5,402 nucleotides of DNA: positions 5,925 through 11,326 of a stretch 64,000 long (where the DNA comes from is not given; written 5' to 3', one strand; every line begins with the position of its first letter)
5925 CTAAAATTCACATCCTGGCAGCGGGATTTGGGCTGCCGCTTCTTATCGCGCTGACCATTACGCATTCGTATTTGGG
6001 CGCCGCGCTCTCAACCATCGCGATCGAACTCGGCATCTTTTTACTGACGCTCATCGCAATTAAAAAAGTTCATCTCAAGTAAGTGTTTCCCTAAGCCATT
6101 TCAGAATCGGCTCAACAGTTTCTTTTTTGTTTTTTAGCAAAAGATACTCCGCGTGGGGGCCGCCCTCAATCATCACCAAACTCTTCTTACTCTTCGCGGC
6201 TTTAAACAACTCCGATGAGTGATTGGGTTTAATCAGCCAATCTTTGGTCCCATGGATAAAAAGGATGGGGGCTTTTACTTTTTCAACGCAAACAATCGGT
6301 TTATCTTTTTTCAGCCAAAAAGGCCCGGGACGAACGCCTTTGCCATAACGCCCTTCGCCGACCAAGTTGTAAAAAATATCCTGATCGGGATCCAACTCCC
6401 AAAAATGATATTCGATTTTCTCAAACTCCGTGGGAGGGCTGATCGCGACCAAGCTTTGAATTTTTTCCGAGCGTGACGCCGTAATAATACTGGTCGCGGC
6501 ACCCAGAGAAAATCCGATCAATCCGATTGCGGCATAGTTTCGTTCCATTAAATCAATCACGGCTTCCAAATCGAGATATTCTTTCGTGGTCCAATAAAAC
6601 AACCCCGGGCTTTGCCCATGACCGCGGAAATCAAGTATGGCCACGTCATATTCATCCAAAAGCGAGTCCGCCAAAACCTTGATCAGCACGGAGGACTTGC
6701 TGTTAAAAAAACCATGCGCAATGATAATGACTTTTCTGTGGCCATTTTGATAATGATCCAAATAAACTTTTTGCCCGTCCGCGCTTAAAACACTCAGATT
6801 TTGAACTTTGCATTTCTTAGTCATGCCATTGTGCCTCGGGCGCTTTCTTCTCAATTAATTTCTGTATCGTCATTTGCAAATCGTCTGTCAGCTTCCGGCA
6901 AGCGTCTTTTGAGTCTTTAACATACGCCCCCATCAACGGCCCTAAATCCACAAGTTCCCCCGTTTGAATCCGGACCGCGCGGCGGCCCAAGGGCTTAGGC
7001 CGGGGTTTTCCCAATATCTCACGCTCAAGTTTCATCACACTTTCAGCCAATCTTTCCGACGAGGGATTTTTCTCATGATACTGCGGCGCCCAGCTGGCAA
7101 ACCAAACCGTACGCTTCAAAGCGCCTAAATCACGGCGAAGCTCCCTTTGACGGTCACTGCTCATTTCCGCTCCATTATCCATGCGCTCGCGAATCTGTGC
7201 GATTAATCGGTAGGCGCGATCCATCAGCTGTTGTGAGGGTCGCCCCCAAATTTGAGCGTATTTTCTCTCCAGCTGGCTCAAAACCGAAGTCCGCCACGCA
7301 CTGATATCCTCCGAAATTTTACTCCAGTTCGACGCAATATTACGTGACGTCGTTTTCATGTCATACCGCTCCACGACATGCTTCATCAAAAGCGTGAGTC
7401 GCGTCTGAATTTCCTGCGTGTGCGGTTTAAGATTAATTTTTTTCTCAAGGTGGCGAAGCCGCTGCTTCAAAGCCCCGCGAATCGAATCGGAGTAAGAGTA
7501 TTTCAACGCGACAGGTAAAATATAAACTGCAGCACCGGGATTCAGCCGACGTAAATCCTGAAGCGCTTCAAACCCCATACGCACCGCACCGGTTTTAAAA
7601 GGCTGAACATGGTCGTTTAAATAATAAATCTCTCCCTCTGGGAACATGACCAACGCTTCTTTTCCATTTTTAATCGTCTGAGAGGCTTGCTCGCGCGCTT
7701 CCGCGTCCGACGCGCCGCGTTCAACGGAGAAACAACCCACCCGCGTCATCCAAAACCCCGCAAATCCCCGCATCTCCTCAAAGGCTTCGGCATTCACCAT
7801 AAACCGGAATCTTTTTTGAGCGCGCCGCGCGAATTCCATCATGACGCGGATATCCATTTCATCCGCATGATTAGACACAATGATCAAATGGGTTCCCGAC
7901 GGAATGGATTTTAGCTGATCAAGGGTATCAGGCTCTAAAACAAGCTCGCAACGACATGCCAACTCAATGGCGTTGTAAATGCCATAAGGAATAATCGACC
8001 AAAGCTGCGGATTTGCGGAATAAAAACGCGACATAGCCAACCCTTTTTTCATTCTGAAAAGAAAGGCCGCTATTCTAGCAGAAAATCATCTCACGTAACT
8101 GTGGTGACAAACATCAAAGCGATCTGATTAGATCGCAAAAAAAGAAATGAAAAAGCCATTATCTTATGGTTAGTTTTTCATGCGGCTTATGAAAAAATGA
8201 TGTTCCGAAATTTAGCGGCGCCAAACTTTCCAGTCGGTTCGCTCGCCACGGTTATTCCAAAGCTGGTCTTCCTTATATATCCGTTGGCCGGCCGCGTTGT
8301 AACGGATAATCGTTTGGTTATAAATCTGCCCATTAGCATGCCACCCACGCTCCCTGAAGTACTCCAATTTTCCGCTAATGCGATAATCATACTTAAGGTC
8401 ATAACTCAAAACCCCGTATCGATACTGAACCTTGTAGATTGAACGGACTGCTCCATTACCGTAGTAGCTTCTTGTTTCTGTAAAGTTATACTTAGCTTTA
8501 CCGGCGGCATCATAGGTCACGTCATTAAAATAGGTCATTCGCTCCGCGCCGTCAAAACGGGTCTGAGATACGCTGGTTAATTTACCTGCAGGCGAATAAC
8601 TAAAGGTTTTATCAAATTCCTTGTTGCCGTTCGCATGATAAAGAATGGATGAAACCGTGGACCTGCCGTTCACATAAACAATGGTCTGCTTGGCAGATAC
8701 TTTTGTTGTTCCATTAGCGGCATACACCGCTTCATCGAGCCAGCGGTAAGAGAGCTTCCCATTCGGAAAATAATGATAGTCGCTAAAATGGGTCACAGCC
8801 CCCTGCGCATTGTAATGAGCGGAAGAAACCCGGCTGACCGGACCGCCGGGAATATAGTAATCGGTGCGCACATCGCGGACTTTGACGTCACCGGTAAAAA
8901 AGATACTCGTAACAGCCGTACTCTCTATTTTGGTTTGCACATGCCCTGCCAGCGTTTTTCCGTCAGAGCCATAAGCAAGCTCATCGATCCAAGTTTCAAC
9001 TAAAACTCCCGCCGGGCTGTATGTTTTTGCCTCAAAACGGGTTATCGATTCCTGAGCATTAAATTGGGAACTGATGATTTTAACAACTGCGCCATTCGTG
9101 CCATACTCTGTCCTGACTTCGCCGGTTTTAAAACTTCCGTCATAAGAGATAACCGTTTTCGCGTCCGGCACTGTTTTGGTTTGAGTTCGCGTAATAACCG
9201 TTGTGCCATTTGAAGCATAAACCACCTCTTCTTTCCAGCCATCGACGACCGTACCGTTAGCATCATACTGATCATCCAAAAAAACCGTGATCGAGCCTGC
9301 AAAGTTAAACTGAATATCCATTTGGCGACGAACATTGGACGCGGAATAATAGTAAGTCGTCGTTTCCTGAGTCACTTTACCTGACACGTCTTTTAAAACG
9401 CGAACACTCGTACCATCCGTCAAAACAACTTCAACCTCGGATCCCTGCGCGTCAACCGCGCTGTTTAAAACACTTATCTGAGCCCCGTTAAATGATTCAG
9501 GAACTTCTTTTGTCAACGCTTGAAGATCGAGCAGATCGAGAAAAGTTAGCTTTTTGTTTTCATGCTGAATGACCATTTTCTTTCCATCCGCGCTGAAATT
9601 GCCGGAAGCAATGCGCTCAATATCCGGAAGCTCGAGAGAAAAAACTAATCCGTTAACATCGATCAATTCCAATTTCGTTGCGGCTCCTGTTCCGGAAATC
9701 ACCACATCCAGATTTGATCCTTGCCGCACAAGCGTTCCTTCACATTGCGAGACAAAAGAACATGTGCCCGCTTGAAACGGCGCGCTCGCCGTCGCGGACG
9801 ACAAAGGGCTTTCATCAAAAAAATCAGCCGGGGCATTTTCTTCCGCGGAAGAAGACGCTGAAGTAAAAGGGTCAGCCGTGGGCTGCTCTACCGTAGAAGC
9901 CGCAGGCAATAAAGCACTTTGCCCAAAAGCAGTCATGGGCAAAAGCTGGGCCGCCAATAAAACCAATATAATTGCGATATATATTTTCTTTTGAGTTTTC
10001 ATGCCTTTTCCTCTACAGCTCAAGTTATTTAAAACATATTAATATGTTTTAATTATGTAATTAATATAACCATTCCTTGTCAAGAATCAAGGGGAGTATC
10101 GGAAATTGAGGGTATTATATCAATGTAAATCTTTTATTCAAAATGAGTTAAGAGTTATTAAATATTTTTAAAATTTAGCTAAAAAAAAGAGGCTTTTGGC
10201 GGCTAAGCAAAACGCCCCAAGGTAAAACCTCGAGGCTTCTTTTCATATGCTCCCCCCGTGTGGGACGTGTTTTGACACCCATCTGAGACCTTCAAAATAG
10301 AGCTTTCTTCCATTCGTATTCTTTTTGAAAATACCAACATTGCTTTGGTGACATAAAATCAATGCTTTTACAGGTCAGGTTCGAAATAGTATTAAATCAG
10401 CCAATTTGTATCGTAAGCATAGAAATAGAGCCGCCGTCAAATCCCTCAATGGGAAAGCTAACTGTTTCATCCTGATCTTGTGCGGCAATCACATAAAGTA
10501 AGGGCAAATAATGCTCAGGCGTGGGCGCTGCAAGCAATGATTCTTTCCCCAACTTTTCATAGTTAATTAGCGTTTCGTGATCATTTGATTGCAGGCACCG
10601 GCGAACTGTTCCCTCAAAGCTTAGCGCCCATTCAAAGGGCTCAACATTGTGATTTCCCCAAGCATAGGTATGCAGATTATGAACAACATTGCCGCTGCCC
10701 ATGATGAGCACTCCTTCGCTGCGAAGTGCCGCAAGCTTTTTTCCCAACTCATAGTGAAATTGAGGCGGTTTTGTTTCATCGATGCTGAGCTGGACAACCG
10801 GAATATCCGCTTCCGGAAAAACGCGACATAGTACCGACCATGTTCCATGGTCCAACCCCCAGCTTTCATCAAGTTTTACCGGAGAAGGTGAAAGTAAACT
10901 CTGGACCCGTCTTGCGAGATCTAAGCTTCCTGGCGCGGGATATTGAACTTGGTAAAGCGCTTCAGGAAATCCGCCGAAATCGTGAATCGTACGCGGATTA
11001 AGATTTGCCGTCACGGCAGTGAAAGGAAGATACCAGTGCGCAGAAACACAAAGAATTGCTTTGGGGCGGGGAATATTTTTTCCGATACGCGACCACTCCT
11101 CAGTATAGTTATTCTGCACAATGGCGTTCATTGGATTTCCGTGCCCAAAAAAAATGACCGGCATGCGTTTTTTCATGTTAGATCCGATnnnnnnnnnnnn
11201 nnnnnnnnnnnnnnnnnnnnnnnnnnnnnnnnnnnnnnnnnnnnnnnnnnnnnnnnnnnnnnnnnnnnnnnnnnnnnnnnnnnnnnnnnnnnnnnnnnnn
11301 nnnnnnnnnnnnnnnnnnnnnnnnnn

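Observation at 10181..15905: Decayed direct repeats of the tRNA-Asn 3' end and terminator bracket a 5.4 kb integrase-less stress module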

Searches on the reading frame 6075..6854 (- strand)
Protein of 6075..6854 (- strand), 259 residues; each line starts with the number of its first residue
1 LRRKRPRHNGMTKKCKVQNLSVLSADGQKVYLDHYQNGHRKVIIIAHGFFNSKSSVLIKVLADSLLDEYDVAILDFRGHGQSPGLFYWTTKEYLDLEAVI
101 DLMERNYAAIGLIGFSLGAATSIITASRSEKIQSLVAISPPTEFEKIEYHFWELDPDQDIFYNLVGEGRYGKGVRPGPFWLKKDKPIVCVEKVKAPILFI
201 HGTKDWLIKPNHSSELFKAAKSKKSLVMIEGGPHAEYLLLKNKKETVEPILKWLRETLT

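Call 90: search_protein_families(library=pfam, proteins=[window:6075-6854:-], max_evalue=0.00001)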
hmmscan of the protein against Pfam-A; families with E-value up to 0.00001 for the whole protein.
window:6075-6854:- (259 aa): 6 families
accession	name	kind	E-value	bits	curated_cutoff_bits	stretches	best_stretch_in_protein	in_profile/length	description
PF12146.15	Hydrolase_4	-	2.2e-19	70.1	27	2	39-143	3-112/239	Serine aminopeptidase, S33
PF00561.26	Abhydrolase_1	-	2.3e-19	70.4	25.8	1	42-157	2-122/245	alpha/beta hydrolase fold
PF02129.25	Peptidase_S15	-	9.8e-12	45.5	23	0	178-230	207-257/262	X-Pro dipeptidyl-peptidase (S15 family)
PF12697.13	Abhydrolase_6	-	6.1e-09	37.3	26.3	1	43-151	1-94/217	Alpha/beta hydrolase family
PF03959.19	FSH1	-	1.7e-08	34.9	21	1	96-232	89-198/211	Serine hydrolase (FSH1)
PF20434.5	BD-FAE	-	3.5e-07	30.4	26.8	1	127-218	128-213/215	BD-FAE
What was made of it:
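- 6075..6854 (-): Alpha/beta hydrolase, the last gene of the island. Its end overlaps the stop codon of Polysacc_synt (6080-6082), which marks the outer island border. Pfam (call 90).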

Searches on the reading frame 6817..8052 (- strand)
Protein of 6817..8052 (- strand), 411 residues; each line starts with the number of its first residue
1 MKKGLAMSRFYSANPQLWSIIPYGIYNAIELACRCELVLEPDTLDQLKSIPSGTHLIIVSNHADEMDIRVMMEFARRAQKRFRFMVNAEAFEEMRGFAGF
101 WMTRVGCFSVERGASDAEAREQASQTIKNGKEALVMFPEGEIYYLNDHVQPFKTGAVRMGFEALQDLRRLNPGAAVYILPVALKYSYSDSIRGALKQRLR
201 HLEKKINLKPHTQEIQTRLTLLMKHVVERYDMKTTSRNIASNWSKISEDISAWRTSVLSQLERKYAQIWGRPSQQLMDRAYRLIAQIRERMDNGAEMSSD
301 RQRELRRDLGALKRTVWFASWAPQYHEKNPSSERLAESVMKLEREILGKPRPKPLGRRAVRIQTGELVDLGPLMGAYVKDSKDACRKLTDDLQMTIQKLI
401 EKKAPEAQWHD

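Call 7: search_protein_families(library=pfam, proteins=[window:6817-8052:-])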
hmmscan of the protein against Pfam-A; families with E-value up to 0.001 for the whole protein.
window:6817-8052:- (411 aa): 1 family
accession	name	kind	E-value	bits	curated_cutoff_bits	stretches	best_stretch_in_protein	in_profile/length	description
PF01553.26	Acyltransferase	-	5.7e-18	65.4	23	1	47-183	7-131/132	Acyltransferase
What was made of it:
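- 6817..8052 (-): Acyltransferase; part of the island. Pfam (call 7).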

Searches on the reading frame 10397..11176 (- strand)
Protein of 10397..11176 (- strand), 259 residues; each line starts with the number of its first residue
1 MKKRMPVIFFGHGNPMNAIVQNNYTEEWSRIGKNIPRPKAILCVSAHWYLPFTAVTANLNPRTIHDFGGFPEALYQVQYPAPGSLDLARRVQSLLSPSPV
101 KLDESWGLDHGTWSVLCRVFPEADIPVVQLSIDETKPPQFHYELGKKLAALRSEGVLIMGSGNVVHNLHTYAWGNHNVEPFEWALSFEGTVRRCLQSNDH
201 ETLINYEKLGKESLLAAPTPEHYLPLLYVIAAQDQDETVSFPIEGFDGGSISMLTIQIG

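Call 7: search_protein_families(library=pfam, proteins=[window:10397-11176:-])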
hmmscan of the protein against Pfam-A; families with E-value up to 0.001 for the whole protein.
window:10397-11176:- (259 aa): 1 family
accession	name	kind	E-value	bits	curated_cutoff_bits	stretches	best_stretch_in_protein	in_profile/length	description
PF02900.23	LigB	-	1.4e-23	83.8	26.3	1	25-236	31-247/269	Catalytic LigB subunit of aromatic ring-opening dioxygenase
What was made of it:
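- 10397..11176 (-): LigB-family extradiol dioxygenase, last gene of the operon. Pfam LigB (call 7).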
